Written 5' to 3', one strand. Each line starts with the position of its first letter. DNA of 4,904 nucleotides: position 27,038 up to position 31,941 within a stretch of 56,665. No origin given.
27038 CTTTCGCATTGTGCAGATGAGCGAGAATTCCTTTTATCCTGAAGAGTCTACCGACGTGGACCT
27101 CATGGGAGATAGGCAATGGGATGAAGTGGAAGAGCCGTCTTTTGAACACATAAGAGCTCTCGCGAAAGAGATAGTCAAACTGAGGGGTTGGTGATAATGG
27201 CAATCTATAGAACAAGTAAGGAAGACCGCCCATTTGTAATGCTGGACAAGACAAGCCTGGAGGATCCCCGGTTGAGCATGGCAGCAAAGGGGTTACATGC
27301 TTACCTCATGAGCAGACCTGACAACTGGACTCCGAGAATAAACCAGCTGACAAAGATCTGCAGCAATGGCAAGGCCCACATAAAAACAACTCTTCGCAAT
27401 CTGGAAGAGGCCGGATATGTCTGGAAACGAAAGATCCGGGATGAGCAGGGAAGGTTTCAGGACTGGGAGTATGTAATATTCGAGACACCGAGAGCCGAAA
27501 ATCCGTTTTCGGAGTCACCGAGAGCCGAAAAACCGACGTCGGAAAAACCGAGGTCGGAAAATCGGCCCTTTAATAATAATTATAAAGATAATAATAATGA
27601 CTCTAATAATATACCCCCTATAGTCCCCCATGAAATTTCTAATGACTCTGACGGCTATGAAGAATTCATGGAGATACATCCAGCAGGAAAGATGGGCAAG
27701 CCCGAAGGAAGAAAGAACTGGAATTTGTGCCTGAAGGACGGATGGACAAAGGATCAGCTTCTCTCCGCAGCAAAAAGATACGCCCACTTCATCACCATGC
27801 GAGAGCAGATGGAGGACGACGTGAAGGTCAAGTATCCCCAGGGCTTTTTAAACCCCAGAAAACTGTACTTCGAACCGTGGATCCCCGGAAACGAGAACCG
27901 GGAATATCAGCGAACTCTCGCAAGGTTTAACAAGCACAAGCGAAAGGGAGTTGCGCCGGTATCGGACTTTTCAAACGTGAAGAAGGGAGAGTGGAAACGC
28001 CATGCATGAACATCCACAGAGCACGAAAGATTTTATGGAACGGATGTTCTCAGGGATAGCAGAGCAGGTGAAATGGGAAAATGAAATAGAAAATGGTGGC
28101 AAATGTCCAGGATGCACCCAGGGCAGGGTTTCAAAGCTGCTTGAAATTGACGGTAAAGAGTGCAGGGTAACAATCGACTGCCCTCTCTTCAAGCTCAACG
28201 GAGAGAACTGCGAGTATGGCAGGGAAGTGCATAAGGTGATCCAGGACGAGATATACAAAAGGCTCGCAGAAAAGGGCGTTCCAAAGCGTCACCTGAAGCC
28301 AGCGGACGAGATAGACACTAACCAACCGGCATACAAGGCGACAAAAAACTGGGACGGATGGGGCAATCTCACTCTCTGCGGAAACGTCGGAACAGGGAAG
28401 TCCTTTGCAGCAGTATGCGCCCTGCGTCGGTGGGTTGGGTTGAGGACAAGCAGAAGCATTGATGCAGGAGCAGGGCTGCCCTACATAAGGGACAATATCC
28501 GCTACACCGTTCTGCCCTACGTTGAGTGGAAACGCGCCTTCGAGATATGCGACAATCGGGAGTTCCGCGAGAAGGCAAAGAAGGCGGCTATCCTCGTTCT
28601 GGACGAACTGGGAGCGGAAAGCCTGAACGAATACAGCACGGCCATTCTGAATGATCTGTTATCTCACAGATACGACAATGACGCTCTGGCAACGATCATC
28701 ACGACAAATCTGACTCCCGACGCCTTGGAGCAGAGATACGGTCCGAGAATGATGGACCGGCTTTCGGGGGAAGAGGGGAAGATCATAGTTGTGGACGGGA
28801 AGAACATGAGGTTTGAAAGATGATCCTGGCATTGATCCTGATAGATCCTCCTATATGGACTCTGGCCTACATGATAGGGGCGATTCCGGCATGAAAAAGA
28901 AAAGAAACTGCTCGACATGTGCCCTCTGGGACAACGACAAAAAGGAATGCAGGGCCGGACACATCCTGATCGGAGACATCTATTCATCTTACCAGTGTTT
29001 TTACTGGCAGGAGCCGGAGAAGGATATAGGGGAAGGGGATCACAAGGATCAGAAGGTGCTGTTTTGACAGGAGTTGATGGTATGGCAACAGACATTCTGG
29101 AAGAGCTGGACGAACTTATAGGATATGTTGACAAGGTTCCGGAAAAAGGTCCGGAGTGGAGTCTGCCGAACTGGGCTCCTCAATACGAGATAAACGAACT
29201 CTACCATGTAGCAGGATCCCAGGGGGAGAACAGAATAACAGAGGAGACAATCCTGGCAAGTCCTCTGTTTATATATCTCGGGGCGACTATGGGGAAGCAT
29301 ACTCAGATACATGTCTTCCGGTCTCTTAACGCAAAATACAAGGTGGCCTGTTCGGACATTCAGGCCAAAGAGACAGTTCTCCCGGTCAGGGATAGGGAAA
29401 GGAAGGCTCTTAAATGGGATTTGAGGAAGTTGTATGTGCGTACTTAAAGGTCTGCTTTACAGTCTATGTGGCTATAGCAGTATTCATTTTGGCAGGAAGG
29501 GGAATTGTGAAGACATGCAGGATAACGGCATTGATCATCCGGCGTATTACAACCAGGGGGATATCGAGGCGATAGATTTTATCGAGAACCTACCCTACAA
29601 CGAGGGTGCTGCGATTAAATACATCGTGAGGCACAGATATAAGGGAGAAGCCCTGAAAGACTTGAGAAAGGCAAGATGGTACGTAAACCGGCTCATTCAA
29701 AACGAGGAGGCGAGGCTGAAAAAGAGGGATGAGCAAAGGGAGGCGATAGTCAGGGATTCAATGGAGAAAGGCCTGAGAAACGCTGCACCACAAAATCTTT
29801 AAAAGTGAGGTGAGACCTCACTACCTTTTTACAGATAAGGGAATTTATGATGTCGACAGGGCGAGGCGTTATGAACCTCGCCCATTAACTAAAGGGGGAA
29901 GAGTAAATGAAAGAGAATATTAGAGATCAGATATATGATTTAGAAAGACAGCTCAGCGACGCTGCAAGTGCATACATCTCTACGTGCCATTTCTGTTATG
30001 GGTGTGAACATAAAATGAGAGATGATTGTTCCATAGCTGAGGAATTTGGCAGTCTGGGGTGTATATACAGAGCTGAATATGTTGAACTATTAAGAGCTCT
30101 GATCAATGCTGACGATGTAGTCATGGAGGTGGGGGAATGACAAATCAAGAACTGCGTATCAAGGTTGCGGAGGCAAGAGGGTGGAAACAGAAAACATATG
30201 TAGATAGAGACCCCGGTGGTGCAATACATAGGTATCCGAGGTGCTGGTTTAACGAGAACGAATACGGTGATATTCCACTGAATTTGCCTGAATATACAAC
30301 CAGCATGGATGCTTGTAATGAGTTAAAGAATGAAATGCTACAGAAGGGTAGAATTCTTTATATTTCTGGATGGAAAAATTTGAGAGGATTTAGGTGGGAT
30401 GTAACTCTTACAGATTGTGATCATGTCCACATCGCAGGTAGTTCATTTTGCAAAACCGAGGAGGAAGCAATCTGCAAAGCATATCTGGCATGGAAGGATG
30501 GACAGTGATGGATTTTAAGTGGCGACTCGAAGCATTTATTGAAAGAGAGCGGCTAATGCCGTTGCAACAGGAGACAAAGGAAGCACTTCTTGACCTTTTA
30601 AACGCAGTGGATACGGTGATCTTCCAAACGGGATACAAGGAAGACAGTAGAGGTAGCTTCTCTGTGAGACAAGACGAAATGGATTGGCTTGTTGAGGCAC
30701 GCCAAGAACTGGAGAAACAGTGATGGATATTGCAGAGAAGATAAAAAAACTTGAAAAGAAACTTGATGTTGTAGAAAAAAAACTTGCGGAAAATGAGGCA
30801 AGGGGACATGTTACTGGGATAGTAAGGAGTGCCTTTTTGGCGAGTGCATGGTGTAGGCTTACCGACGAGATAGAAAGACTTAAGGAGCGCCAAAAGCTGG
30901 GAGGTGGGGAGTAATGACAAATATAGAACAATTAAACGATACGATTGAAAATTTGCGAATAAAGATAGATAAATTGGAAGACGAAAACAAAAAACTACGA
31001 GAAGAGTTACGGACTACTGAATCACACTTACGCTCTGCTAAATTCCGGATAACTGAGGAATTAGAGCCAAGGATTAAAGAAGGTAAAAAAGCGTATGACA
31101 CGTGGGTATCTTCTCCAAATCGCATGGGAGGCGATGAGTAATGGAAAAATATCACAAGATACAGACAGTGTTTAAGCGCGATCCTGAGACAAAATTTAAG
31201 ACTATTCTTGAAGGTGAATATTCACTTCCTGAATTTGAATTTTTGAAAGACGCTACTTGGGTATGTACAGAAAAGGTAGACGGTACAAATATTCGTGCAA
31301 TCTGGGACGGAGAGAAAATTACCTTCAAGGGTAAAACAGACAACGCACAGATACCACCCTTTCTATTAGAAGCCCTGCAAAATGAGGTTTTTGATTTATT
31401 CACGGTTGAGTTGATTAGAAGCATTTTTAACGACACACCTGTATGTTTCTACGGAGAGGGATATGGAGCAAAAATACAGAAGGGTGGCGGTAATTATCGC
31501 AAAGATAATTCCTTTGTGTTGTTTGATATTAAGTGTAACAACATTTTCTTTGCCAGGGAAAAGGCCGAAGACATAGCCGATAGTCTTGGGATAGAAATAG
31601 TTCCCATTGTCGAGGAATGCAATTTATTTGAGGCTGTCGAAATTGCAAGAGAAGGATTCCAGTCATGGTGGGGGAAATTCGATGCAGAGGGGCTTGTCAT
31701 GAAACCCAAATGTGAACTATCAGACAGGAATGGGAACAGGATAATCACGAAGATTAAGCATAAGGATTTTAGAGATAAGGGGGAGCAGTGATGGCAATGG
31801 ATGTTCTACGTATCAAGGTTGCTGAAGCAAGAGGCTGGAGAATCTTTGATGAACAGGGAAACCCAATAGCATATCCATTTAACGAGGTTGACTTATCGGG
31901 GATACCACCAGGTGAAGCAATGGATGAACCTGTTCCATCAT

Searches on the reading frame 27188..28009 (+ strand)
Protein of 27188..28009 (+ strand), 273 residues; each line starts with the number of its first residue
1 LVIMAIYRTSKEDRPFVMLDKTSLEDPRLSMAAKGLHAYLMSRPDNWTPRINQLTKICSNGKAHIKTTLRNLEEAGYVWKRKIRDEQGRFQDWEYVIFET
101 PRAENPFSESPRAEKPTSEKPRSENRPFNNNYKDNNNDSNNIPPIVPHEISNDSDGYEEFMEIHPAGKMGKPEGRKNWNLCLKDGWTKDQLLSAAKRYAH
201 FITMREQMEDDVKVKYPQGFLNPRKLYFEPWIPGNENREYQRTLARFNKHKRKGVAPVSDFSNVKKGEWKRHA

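Call 108: search_protein_families(library=phrogs, proteins=[window:27188-28009:+], max_evalue=0.00001)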
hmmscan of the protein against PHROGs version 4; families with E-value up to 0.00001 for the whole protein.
window:27188-28009:+ (273 aa): 11 families
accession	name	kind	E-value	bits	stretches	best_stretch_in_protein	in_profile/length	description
phrog_4707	-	DNA, RNA and nucleotide metabolism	4e-20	73.7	1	5-100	6-101/409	replication initiation protein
phrog_11718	-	unknown function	5.4e-19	69.5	1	5-102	2-100/105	-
phrog_270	-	DNA, RNA and nucleotide metabolism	1.7e-18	68.2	1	14-242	30-262/383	replication initiation protein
phrog_186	-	DNA, RNA and nucleotide metabolism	8.5e-17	62.8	1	9-149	15-161/308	DnaD-like helicase loader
phrog_428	-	DNA, RNA and nucleotide metabolism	1.1e-16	62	1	3-191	78-273/455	replication initiation protein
phrog_1456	-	DNA, RNA and nucleotide metabolism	4.6e-12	46.6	1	10-109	7-101/365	DNA binding protein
phrog_23842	-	unknown function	6.1e-12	46.4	1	6-102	14-111/317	-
phrog_37920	-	DNA, RNA and nucleotide metabolism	5.6e-11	43.1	1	7-93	3-89/245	HTH DNA binding protein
phrog_22134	-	unknown function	4.4e-06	27.7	1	18-141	1-128/262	-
phrog_27492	-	unknown function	6.3e-06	26.9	1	16-102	24-109/304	-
phrog_678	-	DNA, RNA and nucleotide metabolism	6.6e-06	26.9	0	51-149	88-204/346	replication initiation O-like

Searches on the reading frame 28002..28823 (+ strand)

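Call 108: search_protein_families(library=phrogs, proteins=[window:28002-28823:+], max_evalue=0.00001)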
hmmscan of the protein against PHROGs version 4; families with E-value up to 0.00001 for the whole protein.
window:28002-28823:+ (273 aa): 4 families
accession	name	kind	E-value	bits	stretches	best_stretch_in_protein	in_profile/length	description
phrog_50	-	DNA, RNA and nucleotide metabolism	2.2e-30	107.3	1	12-272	257-512/570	DnaC-like helicase loader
phrog_3277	-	DNA, RNA and nucleotide metabolism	2.5e-21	77.2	1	122-271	12-154/168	DnaC-like helicase loader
phrog_26922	-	DNA, RNA and nucleotide metabolism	5.3e-11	44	1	194-265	11-81/92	DnaC-like helicase loader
phrog_15321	-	unknown function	7.5e-07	30.3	1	197-270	10-88/93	-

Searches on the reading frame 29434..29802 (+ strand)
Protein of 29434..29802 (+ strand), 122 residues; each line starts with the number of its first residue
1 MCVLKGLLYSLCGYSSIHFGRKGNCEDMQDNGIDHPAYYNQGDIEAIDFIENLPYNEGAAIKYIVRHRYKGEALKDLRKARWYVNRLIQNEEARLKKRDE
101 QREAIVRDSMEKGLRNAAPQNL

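Call 109: search_protein_families(library=pfam, proteins=[window:29434-29802:+], max_evalue=0.001)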
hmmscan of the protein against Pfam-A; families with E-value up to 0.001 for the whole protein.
window:29434-29802:+ (122 aa): 1 family
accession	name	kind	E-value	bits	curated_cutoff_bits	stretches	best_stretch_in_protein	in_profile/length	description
PF11753.13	DUF3310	-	1.6e-13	50.9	24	1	34-85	2-60/60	Protein of unknwon function (DUF3310)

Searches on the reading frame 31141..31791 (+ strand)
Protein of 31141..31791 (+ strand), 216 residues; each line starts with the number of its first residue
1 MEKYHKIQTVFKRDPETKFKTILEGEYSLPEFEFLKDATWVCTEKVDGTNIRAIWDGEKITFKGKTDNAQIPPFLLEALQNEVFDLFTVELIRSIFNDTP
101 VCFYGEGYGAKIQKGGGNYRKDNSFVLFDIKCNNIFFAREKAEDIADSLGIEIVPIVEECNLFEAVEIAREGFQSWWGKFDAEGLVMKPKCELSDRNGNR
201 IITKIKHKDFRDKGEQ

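Call 108: search_protein_families(library=phrogs, proteins=[window:31141-31791:+], max_evalue=0.00001)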
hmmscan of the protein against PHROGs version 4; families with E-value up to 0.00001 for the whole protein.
window:31141-31791:+ (216 aa): 2 families
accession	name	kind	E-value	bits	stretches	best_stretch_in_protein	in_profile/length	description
phrog_548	-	DNA, RNA and nucleotide metabolism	3.2e-22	80.1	1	1-215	3-238/341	RNA ligase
phrog_968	-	DNA, RNA and nucleotide metabolism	4.5e-09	36.7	1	90-211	265-389/398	RNA ligase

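Call 109: search_protein_families(library=pfam, proteins=[window:31141-31791:+], max_evalue=0.001)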
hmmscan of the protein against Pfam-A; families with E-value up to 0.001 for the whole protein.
window:31141-31791:+ (216 aa): 1 family
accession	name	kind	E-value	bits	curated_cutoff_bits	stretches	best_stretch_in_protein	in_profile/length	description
PF09414.15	RNA_ligase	-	2e-16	61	27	1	39-206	2-171/171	RNA ligase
